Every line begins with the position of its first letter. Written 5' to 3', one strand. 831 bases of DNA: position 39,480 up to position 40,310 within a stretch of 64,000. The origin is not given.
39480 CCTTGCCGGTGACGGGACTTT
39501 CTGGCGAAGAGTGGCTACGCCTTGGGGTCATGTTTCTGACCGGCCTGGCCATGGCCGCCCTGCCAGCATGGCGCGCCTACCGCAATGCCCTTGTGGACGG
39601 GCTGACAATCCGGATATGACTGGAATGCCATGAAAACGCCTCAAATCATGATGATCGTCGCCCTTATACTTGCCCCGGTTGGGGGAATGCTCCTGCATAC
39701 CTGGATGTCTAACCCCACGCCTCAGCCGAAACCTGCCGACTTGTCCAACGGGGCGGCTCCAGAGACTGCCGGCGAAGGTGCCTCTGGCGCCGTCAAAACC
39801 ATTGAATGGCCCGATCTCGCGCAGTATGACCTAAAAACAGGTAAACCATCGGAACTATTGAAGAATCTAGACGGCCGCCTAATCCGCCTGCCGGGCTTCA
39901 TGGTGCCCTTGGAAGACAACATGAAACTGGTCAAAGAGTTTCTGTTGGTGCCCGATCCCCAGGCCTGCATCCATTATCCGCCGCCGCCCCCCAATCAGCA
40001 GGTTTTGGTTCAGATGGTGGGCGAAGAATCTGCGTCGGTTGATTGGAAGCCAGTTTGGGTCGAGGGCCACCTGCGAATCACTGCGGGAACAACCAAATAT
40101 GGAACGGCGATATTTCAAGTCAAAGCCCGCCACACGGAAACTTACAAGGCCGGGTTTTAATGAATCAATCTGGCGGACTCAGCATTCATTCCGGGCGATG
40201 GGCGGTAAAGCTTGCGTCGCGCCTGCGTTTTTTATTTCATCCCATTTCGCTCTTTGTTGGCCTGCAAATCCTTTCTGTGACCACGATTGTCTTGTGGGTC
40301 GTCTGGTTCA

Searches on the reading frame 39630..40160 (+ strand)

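Call 6: search_protein_families(library=pfam, proteins=[window:39630-40160:+], max_evalue=0.001)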
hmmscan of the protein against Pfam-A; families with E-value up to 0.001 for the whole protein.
window:39630-40160:+ (176 aa): 1 family
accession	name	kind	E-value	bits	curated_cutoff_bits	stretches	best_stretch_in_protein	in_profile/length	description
PF11736.14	DUF3299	-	6.4e-28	98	22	1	74-169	41-137/139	Protein of unknown function (DUF3299)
